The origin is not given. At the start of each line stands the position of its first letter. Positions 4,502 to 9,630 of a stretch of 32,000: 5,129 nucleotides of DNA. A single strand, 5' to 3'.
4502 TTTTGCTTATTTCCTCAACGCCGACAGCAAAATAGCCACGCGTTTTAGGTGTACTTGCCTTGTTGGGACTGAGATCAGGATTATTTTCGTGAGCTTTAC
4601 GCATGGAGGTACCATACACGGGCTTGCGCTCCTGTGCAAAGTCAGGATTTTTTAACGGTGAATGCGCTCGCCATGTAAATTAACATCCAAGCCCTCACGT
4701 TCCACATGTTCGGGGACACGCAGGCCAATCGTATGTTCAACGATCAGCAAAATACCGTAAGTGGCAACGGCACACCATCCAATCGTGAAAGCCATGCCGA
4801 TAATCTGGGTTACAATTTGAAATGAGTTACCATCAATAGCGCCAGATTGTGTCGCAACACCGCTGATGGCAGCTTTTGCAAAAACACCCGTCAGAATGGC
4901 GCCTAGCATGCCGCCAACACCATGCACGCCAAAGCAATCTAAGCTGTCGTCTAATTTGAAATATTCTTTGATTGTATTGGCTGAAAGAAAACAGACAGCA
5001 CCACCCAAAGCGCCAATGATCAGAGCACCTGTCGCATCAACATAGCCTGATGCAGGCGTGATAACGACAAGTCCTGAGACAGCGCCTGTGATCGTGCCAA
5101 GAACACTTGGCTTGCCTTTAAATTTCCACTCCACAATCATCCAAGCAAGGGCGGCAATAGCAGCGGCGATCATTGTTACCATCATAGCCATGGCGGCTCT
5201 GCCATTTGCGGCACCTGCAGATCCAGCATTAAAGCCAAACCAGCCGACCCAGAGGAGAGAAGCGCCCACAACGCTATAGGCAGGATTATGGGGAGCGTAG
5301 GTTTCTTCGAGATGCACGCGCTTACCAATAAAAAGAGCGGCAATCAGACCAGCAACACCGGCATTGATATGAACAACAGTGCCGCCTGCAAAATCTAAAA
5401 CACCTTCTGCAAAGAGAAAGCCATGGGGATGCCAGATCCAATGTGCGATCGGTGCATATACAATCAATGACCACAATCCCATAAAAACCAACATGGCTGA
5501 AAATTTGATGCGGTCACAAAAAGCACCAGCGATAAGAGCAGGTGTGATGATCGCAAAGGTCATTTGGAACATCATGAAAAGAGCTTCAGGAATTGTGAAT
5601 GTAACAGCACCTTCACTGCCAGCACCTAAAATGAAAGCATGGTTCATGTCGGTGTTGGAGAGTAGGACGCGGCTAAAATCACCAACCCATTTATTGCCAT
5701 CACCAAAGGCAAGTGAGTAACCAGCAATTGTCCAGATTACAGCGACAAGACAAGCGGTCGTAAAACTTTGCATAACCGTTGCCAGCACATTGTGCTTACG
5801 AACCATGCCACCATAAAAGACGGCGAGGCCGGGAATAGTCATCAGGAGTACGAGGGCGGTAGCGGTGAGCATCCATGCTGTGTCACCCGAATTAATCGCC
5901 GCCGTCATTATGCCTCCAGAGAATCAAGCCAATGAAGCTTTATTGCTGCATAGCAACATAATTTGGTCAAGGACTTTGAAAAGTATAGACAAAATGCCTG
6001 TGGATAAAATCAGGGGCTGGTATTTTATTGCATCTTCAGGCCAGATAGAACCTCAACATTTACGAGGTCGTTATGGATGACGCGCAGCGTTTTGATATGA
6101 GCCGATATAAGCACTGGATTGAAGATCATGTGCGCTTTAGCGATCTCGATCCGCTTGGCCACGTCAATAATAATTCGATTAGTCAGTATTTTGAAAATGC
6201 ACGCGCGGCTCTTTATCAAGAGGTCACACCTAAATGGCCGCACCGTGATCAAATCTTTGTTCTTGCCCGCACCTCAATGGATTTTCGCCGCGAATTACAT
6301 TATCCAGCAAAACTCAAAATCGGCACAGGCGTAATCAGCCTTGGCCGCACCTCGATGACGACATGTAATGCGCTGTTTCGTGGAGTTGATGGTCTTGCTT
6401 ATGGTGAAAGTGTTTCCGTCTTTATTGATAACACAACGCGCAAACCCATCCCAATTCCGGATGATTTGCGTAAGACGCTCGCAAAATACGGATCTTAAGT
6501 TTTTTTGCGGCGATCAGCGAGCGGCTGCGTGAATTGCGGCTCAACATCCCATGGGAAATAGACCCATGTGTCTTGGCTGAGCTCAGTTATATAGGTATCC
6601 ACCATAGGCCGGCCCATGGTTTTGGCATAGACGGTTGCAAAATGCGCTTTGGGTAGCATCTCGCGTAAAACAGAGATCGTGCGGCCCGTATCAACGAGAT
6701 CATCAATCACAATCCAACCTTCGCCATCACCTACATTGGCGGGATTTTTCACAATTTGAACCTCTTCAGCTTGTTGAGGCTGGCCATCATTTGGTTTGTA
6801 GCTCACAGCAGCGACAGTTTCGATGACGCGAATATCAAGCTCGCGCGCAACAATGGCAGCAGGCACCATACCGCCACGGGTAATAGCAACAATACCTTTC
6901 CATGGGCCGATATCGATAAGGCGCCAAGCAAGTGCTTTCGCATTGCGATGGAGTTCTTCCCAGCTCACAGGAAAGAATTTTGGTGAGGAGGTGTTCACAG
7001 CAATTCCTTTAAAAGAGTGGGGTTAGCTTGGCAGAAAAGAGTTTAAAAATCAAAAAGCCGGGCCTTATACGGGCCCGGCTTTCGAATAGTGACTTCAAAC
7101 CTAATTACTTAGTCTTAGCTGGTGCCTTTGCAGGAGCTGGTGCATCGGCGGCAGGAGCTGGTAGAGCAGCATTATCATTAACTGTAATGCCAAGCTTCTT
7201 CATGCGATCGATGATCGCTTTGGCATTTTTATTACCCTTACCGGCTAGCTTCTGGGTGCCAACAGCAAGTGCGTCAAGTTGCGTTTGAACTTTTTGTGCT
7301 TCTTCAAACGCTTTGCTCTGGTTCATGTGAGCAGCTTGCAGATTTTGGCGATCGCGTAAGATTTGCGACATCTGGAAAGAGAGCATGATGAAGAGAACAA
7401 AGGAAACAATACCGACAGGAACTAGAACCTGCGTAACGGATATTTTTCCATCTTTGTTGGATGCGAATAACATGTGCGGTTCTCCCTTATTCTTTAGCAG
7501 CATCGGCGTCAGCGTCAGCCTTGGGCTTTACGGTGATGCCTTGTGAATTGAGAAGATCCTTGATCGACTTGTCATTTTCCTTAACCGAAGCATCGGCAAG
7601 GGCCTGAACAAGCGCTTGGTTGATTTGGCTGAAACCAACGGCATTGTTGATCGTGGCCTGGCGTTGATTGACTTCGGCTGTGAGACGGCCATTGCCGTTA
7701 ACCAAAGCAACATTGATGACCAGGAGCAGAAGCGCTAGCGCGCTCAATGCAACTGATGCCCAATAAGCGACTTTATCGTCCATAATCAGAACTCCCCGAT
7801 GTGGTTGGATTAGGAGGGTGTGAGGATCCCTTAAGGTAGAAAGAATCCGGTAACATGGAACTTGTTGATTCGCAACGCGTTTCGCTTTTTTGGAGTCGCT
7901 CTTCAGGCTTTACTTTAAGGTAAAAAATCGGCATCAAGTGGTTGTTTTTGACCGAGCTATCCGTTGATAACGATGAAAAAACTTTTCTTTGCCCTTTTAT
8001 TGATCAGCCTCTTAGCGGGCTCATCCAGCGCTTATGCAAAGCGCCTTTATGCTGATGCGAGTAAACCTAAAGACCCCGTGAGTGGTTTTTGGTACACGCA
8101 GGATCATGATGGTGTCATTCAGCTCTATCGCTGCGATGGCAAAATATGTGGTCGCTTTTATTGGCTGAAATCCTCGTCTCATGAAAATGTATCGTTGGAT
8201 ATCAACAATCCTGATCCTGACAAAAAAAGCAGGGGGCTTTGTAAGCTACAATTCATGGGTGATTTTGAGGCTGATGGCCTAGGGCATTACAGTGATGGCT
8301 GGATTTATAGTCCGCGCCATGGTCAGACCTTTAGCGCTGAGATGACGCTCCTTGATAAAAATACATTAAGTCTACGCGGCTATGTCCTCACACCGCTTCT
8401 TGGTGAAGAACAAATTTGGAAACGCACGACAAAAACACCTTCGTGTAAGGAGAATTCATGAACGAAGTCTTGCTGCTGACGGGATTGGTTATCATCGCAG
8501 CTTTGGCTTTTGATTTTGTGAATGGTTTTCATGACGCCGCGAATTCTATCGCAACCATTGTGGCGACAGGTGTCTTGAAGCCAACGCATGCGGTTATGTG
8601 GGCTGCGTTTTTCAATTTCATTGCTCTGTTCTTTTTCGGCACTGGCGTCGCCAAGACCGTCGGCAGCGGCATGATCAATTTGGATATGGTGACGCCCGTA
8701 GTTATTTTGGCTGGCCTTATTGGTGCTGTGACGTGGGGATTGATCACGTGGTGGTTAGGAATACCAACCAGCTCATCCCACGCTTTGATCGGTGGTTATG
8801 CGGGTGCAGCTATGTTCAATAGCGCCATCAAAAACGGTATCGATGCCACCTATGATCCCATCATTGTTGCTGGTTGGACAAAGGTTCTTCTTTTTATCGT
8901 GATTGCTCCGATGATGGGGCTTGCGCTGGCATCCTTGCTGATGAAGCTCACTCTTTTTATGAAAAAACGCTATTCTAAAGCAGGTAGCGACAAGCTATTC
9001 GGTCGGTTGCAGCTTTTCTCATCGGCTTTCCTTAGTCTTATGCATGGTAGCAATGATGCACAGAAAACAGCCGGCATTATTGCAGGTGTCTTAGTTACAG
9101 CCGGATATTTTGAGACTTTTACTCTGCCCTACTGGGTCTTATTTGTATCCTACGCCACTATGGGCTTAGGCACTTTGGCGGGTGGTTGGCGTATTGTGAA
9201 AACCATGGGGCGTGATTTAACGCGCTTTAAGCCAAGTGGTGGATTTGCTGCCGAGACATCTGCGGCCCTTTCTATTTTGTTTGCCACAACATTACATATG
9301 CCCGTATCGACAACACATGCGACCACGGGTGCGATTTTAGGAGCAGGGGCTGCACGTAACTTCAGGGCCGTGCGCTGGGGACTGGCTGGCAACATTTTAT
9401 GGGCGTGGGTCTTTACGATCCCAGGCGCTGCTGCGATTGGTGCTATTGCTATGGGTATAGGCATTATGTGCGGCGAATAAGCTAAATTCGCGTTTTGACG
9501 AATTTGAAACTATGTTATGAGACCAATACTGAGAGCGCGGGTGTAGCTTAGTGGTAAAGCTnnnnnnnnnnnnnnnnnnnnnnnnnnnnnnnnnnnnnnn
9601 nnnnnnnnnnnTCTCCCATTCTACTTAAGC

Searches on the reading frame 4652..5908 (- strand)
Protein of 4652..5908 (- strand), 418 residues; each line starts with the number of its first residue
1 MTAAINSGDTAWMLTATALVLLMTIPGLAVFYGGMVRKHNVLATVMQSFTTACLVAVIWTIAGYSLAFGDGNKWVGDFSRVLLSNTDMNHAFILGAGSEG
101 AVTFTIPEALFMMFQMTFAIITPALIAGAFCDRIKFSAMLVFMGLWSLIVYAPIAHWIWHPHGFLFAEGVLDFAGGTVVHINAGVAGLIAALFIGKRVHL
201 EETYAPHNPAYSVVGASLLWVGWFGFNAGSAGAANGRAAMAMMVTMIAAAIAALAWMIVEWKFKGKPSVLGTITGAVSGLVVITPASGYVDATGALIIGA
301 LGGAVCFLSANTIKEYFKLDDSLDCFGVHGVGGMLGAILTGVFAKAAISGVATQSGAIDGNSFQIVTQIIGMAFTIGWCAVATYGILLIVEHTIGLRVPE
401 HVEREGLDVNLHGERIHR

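Call 7: search_protein_families(library=pfam, proteins=[window:4652-5908:-], max_evalue=0.001)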
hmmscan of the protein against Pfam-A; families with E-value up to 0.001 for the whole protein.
window:4652-5908:- (418 aa): 1 family
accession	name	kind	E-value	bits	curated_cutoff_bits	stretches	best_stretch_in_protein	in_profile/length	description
PF00909.26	Ammonium_transp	-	1.5e-116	389.8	23.2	1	11-414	1-396/399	Ammonium Transporter Family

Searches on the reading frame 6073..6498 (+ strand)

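Call 8: search_protein_families(library=pfam, proteins=[window:6073-6498:+], max_evalue=0.001)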
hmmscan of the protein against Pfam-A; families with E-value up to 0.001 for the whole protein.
window:6073-6498:+ (141 aa): 4 families
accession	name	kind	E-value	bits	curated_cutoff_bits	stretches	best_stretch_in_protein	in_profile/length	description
PF13279.12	4HBT_2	-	6.2e-18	65.9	25.5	1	20-135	1-121/122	Thioesterase-like superfamily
PF03061.28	4HBT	-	1.4e-10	41.7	20.6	1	29-107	2-76/79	Thioesterase superfamily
PF01643.23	Acyl-ACP_TE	-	0.00031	20.9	23.7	1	58-135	52-130/131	Acyl-ACP thioesterase N-terminal domain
PF20791.3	Acyl-ACP_TE_C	-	0.0006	20.4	21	0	19-83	13-67/101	Acyl-ACP thioesterase C-terminal domain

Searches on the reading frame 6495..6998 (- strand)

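Call 8: search_protein_families(library=pfam, proteins=[window:6495-6998:-], max_evalue=0.001)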
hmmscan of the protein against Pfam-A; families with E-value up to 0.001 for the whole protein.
window:6495-6998:- (167 aa): 1 family
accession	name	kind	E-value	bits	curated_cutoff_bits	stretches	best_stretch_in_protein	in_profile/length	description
PF00156.33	Pribosyltran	-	2.3e-18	66.4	26.3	1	12-156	1-157/158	Phosphoribosyl transferase domain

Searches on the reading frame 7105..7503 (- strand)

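Call 8: search_protein_families(library=pfam, proteins=[window:7105-7503:-], max_evalue=0.001)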
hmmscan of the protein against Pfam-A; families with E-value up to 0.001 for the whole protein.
window:7105-7503:- (132 aa): 0 families

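Call 23: search_protein_families(library=ncbifam, proteins=[window:7105-7503:-], max_evalue=0.01)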
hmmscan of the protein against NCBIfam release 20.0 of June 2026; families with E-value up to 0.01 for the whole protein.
window:7105-7503:- (132 aa): 1 family
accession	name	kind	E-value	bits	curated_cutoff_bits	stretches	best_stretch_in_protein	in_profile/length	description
NF005606.0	PRK07352.1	equivalog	0.0011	18.7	137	1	27-102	27-107/175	F0F1 ATP synthase subunit B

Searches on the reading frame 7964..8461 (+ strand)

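Call 8: search_protein_families(library=pfam, proteins=[window:7964-8461:+], max_evalue=0.001)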
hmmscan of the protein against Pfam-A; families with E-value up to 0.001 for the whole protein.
window:7964-8461:+ (165 aa): 1 family
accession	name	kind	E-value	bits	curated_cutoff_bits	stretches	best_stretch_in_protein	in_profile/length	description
PF09917.15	DUF2147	-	2.5e-29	102.5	27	1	41-154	1-112/112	Uncharacterized protein conserved in bacteria (DUF2147)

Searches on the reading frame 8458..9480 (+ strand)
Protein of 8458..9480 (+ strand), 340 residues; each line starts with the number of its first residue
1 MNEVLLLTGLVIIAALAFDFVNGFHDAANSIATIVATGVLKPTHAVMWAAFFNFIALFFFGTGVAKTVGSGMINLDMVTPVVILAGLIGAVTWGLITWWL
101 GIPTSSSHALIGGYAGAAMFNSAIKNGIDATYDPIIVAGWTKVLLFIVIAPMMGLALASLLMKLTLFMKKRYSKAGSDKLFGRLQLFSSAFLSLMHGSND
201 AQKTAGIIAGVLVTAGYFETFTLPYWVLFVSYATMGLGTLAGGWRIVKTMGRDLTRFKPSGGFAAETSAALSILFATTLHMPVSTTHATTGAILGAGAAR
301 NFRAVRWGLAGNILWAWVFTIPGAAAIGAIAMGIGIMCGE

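Call 7: search_protein_families(library=pfam, proteins=[window:8458-9480:+], max_evalue=0.001)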
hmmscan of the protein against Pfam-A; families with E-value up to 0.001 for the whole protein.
window:8458-9480:+ (340 aa): 1 family
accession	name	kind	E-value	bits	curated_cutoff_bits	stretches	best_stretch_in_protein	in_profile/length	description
PF01384.25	PHO4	-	8.8e-88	295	33.7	1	22-328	1-350/350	Phosphate transporter family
